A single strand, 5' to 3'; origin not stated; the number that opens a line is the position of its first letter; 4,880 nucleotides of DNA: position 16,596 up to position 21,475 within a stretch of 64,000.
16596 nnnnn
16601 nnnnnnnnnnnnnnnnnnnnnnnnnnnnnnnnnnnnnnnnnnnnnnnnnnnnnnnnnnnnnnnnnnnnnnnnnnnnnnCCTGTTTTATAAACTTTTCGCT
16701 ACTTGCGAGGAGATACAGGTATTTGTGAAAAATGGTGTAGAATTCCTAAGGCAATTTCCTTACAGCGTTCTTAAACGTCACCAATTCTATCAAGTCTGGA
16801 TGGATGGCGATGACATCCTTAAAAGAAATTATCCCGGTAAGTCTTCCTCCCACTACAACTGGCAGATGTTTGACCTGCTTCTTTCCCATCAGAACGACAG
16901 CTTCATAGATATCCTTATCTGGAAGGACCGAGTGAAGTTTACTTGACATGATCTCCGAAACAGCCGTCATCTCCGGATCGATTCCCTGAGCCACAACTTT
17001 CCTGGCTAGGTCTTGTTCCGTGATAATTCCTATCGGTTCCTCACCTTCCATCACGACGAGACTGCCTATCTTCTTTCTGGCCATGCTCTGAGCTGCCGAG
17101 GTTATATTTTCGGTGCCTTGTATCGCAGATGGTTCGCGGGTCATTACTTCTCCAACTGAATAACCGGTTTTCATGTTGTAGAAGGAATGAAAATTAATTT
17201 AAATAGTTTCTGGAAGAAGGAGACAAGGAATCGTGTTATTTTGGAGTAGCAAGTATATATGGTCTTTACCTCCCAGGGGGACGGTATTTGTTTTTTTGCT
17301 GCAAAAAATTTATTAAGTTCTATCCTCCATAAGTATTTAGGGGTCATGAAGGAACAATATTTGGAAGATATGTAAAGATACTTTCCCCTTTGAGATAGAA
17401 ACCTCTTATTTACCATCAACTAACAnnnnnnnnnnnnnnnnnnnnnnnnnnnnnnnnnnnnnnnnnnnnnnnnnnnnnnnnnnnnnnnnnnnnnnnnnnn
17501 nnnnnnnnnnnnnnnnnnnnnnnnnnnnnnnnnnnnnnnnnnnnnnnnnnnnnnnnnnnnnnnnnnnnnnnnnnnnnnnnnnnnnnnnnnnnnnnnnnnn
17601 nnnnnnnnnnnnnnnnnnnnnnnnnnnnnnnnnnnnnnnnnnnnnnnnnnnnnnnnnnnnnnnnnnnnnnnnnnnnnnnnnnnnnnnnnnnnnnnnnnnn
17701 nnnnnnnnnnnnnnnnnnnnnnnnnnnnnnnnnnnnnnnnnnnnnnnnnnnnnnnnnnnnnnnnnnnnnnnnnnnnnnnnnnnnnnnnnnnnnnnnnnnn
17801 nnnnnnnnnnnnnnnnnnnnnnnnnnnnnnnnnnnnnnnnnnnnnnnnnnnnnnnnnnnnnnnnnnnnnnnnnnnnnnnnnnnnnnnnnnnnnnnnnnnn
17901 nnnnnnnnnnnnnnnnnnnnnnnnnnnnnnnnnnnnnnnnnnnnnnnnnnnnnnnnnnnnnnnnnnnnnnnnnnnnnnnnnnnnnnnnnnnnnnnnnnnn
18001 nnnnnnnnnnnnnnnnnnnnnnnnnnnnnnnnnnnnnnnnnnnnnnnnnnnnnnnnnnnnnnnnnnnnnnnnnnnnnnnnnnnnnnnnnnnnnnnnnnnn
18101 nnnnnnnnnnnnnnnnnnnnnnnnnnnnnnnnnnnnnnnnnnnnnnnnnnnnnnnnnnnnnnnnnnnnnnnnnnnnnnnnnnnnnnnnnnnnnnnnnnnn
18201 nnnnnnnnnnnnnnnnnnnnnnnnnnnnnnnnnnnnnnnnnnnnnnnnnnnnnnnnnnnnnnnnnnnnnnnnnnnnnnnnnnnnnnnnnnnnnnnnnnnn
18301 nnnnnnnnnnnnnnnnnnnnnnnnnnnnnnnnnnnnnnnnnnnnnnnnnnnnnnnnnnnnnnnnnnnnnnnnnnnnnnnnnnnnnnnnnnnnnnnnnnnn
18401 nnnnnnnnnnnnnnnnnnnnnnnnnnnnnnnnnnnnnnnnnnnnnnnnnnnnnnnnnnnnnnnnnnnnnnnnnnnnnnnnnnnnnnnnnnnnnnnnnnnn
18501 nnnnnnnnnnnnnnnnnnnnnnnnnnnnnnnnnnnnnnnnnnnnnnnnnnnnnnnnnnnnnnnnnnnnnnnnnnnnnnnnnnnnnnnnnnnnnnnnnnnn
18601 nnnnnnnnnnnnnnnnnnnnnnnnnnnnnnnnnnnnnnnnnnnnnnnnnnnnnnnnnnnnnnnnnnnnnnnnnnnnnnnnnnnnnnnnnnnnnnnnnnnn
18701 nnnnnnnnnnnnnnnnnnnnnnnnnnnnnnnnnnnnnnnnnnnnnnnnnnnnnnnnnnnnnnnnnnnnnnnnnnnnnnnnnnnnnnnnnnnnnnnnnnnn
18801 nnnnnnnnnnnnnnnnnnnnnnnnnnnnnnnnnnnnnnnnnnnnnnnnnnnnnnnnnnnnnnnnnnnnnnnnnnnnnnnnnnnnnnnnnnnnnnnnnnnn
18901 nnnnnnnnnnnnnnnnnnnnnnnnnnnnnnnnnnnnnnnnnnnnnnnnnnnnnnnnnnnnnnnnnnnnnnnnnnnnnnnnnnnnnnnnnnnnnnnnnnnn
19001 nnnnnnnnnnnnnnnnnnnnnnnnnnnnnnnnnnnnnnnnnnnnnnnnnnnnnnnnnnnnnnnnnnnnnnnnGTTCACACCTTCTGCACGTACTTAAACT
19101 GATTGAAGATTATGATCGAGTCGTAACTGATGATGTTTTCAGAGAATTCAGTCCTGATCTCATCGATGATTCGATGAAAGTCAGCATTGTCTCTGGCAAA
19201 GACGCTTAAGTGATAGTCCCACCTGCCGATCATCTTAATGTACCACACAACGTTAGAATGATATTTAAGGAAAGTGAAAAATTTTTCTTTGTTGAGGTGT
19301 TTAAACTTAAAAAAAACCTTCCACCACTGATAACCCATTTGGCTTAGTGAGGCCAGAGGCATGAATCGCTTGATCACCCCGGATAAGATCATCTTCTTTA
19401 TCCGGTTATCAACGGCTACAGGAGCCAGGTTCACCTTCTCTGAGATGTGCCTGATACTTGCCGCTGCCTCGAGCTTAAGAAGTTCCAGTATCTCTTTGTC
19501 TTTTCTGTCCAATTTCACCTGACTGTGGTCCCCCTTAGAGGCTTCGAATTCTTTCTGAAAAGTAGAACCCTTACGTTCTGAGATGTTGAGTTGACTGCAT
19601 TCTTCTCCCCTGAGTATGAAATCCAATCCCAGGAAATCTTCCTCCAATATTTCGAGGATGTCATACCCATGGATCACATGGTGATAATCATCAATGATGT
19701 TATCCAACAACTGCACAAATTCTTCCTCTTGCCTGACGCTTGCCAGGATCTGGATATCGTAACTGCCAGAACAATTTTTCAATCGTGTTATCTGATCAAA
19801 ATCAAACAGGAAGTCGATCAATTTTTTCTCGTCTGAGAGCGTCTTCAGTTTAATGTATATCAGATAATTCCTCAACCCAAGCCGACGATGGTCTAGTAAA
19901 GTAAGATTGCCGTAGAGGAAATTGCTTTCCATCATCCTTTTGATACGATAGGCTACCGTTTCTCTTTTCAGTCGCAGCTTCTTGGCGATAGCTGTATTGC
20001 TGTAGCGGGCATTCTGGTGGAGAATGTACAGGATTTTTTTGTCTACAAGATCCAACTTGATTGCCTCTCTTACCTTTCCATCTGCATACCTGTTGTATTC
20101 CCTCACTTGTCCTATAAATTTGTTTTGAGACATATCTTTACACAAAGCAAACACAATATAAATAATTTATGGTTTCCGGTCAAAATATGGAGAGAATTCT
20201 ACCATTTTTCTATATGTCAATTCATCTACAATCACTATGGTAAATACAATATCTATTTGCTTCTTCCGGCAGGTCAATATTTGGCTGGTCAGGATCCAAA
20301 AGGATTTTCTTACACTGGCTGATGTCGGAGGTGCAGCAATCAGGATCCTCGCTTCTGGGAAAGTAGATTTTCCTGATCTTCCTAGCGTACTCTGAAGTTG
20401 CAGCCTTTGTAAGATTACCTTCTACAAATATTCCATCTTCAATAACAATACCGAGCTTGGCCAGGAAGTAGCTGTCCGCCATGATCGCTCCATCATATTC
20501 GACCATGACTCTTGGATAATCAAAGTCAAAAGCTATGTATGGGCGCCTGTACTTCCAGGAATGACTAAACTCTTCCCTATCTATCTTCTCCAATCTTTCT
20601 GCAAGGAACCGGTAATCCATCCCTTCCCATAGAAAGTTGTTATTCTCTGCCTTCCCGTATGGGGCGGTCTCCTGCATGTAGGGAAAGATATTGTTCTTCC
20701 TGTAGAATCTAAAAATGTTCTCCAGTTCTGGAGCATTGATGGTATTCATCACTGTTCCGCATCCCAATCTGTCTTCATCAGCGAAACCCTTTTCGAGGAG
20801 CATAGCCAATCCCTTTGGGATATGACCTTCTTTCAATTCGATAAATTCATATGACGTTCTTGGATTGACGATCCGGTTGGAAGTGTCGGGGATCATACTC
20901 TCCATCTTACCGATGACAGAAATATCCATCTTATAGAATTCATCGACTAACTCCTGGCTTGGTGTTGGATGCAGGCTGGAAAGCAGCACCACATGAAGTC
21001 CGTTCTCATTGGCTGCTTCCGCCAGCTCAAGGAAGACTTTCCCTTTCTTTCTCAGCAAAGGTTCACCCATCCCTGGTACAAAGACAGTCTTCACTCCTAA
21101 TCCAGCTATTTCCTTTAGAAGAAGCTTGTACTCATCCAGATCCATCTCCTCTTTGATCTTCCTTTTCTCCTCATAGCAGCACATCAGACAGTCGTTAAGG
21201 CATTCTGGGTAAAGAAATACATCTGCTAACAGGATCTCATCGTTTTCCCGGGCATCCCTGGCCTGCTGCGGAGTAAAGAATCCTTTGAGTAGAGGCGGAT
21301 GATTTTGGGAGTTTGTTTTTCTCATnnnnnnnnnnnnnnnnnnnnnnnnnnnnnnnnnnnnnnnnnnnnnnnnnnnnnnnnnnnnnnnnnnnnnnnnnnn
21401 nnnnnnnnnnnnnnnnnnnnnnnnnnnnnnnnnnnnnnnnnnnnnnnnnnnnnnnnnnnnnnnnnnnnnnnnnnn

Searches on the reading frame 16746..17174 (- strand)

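Call 40: search_protein_families(library=pfam, proteins=[window:16746-17174:-], max_evalue=0.0001)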
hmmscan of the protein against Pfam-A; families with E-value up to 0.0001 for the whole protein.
window:16746-17174:- (142 aa): 1 family
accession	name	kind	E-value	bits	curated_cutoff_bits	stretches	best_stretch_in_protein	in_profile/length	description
PF00571.33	CBS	-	3.5e-24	85.3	24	2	72-123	1-53/57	CBS domain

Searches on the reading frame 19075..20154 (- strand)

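Call 40: search_protein_families(library=pfam, proteins=[window:19075-20154:-], max_evalue=0.0001)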
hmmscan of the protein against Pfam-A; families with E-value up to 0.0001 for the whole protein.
window:19075-20154:- (359 aa): 4 families
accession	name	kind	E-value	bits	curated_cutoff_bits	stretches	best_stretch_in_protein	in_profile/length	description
PF13404.12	HTH_AsnC-type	-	1e-20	73.7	27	2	34-74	1-41/42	AsnC-type helix-turn-helix domain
PF13412.12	HTH_24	-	9.1e-20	70.4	21.9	2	34-79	1-46/48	Winged helix-turn-helix DNA-binding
PF01037.27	AsnC_trans_reg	-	3.8e-11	43.2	25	1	288-336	10-59/73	Lrp/AsnC ligand binding domain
PF01047.28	MarR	-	7.7e-08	32.6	24.6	1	40-80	7-47/59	MarR family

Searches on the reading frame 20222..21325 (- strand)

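Call 40: search_protein_families(library=pfam, proteins=[window:20222-21325:-], max_evalue=0.0001)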
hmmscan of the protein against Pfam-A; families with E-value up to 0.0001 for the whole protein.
window:20222-21325:- (367 aa): 1 family
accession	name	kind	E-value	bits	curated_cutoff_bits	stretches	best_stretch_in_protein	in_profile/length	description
PF04055.27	Radical_SAM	-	7.4e-08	33.2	29.5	1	38-159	3-126/166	Radical SAM superfamily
